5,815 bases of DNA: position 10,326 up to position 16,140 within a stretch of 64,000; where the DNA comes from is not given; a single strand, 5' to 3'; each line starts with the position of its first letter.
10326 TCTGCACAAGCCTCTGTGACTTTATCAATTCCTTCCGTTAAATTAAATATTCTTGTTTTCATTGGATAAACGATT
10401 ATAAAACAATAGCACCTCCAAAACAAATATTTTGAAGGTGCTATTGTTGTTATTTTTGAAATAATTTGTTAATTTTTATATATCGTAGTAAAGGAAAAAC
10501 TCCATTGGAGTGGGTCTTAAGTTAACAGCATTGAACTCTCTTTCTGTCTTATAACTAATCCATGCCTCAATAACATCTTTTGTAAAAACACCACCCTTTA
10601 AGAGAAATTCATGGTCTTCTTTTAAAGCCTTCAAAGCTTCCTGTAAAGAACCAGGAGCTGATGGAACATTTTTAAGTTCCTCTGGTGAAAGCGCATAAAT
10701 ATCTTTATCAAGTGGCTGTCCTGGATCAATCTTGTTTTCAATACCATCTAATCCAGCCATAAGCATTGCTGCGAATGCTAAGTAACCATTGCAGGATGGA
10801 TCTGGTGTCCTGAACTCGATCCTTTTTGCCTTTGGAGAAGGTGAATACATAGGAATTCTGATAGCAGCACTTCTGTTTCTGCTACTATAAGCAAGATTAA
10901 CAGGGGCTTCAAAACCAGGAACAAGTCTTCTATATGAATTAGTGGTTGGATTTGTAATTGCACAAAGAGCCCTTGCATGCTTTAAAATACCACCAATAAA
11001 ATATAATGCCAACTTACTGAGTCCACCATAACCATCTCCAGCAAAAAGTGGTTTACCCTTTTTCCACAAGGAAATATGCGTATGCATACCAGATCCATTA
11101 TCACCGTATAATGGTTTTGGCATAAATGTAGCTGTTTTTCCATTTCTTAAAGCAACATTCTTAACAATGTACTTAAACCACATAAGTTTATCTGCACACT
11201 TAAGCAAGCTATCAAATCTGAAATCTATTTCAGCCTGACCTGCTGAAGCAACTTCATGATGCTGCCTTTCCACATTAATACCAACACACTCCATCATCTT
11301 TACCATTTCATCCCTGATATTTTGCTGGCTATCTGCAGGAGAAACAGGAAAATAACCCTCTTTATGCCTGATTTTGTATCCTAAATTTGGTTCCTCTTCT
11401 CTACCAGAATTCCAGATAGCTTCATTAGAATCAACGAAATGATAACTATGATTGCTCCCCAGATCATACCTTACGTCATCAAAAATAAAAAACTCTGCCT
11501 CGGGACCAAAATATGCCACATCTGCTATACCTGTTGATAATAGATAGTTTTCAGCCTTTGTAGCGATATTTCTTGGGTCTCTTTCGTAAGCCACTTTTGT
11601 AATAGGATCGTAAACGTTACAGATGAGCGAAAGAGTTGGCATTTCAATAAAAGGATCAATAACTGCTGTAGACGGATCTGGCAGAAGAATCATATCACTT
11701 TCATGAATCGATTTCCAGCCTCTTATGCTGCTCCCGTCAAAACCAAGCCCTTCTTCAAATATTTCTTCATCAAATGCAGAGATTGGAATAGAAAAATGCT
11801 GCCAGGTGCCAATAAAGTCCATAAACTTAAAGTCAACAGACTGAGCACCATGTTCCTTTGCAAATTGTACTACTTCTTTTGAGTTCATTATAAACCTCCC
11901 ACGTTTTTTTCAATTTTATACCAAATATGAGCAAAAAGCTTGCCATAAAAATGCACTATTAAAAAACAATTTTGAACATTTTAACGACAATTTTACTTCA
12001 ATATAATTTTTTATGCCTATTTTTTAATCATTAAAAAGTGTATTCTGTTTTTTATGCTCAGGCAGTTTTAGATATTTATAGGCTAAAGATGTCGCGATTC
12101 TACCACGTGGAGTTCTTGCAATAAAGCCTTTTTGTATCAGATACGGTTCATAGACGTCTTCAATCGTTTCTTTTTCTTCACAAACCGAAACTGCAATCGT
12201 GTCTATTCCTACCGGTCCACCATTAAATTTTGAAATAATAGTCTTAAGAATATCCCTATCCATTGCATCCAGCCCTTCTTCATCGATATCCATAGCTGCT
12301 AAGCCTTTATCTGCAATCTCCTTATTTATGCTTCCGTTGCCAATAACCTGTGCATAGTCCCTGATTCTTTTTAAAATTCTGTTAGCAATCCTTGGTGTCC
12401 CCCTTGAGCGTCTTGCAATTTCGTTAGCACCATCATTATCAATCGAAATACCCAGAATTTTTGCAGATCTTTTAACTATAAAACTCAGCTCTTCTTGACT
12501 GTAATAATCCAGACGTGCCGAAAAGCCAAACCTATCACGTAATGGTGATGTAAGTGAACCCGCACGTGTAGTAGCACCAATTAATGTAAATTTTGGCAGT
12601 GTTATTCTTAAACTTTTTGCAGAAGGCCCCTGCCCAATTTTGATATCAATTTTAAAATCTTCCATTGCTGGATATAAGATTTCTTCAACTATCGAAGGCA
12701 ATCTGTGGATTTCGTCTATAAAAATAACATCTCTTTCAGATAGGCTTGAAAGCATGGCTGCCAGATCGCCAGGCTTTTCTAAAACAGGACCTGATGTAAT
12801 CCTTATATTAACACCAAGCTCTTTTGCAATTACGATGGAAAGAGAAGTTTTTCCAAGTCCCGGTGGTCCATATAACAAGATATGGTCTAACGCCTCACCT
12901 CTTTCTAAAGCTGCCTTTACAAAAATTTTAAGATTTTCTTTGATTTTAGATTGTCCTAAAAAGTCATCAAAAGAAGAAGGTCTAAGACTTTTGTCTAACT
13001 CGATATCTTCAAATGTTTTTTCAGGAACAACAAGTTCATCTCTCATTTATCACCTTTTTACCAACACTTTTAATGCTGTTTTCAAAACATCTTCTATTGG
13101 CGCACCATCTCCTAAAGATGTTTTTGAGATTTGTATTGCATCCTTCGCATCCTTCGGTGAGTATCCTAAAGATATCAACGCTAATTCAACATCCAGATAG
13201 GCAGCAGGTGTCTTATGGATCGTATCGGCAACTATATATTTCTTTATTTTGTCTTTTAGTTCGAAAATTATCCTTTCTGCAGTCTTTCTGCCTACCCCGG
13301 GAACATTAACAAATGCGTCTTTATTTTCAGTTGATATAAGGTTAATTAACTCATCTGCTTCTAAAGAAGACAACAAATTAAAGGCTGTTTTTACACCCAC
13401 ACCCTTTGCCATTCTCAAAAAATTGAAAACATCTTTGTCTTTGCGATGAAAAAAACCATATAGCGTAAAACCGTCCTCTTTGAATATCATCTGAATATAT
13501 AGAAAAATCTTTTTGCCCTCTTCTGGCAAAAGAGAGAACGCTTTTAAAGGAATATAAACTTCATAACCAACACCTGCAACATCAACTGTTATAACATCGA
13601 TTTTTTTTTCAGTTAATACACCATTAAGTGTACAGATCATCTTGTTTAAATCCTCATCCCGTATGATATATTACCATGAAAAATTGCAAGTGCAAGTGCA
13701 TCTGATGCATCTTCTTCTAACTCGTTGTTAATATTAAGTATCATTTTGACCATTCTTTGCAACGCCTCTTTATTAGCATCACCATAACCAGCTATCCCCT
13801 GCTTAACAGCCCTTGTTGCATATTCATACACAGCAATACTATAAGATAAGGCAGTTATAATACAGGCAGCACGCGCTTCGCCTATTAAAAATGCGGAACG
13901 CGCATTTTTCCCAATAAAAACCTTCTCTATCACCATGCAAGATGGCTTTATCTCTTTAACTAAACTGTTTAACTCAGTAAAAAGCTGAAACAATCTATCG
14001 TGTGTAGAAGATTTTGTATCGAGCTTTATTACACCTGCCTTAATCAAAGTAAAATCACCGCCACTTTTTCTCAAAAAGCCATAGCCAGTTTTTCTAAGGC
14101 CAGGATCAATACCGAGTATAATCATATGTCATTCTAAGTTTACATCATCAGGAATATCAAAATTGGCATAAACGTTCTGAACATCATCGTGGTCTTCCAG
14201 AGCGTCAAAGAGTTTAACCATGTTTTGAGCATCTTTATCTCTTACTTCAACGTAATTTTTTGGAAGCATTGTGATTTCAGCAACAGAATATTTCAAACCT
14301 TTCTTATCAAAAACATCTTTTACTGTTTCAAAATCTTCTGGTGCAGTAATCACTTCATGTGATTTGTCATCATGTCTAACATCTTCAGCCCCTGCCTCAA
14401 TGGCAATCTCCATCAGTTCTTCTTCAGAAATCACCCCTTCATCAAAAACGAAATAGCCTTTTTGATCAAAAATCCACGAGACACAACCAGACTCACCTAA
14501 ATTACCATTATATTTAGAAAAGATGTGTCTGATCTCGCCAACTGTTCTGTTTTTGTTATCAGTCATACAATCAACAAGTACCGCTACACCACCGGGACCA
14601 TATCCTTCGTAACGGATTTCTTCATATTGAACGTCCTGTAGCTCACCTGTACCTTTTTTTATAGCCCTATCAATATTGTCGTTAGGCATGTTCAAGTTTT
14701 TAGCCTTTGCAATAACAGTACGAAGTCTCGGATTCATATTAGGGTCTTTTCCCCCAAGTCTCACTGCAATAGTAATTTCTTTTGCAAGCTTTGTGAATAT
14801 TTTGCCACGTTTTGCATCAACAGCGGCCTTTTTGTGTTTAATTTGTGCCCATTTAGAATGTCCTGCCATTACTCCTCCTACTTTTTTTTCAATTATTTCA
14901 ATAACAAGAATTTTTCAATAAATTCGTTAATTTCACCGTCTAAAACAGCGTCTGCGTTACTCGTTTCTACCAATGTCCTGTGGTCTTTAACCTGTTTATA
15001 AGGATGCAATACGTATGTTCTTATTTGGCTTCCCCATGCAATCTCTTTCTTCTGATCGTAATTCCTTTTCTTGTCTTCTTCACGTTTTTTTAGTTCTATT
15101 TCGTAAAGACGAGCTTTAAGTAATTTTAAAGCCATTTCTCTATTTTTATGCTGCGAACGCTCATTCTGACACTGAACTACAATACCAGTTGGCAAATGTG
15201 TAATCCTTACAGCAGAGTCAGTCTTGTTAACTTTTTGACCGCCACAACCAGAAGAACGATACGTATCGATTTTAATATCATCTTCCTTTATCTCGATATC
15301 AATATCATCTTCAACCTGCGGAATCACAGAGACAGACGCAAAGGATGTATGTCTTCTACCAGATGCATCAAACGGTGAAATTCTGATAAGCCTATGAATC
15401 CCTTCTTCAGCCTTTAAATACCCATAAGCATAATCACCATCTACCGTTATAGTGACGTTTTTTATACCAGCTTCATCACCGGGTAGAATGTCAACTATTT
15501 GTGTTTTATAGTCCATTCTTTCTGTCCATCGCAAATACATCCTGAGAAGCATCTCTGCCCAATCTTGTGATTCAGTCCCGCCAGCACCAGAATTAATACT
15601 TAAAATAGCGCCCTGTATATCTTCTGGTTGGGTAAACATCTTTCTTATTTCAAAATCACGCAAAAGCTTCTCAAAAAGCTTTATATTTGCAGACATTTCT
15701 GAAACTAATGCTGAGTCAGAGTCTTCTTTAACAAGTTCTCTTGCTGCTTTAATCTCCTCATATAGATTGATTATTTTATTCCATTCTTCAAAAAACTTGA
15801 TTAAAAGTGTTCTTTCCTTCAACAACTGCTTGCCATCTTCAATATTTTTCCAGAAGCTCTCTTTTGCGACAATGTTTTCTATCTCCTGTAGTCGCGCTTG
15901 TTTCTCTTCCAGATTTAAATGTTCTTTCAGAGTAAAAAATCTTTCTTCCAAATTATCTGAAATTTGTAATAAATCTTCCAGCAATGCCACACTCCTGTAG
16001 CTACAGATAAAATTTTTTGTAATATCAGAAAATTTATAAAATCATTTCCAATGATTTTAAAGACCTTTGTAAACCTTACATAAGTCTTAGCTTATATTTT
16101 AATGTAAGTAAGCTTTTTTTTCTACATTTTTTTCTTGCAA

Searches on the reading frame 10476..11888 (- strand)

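Call 56: search_protein_families(library=pfam, proteins=[window:10476-11888:-], max_evalue=0.0001)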
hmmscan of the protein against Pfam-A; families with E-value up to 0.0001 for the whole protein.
window:10476-11888:- (470 aa): 2 families
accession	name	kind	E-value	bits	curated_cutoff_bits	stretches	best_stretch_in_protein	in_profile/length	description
PF00120.29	Gln-synt_C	-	4.2e-136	454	24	1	102-466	1-343/344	Glutamine synthetase, catalytic domain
PF03951.24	Gln-synt_N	-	2.1e-33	114.2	33.4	1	16-95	3-82/82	Glutamine synthetase, beta-Grasp domain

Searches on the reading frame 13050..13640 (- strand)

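Call 31: search_protein_families(library=pfam, proteins=[window:13050-13640:-], max_evalue=0.01)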
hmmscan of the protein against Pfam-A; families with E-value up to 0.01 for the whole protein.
window:13050-13640:- (196 aa): 6 families
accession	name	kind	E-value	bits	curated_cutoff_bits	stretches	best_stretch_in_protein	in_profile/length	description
PF01330.27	RuvA_N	-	1e-17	64.4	23.6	1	1-62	1-61/61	RuvA N terminal domain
PF14520.12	HHH_5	-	6.5e-12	46.2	27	1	72-130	1-57/57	Helix-hairpin-helix domain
PF07499.19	RuvA_C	-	3.3e-08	34.3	24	1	150-193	5-46/47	RuvA, C-terminal domain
PF00633.29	HHH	-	1.9e-05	24.7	24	1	106-125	9-28/30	Helix-hairpin-helix motif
PF21176.3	RecR_HhH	-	5.6e-05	23.3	27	1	108-128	6-26/45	RecR, helix-hairpin-helix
PF01367.25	5_3_exonuc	-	0.0026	18.7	40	0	107-129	17-39/97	5'-3' exonuclease, C-terminal SAM fold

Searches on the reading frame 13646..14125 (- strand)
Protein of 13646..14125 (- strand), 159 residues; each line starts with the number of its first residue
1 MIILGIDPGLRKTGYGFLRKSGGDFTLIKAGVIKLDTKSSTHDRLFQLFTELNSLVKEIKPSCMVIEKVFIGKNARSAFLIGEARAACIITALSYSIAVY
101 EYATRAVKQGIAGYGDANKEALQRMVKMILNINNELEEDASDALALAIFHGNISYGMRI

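Call 31: search_protein_families(library=pfam, proteins=[window:13646-14125:-], max_evalue=0.01)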
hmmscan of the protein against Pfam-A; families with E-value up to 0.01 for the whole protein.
window:13646-14125:- (159 aa): 1 family
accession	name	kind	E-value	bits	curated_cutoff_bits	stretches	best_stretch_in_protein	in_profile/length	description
PF02075.23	RuvC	-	1.5e-41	142.2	22.2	1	3-150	1-148/148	Crossover junction endodeoxyribonuclease RuvC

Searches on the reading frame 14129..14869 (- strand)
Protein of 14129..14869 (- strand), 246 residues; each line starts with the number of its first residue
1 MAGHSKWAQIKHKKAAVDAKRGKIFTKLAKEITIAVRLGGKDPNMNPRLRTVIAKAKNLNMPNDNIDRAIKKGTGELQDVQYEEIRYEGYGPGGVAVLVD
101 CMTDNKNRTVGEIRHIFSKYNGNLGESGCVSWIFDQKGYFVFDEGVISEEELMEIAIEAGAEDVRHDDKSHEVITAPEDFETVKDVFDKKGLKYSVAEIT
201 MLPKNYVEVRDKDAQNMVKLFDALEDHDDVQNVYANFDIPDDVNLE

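Call 32: search_protein_families(library=pfam, proteins=[window:14129-14869:-], max_evalue=0.01)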
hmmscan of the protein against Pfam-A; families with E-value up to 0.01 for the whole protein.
window:14129-14869:- (246 aa): 2 families
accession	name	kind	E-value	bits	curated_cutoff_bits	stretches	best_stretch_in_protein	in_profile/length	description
PF01709.26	Transcrip_reg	-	4.4e-66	222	27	1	82-237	1-160/160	TACO1/YebC second and third domain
PF20772.2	TACO1_YebC_N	-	1.4e-35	122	36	1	5-76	1-73/73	TACO1/YebC protein N-terminal domain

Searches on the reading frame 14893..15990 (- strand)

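Call 55: search_protein_families(library=pfam, proteins=[window:14893-15990:-], max_evalue=0.0001)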
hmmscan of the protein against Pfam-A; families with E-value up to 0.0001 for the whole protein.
window:14893-15990:- (365 aa): 2 families
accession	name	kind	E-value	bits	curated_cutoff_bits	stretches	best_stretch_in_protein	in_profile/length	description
PF03462.23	PCRF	-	9.7e-54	182.6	24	1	31-220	2-194/194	PCRF domain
PF00472.26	RF-1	-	1.3e-46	157.8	35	1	228-338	1-116/116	RF-1 domain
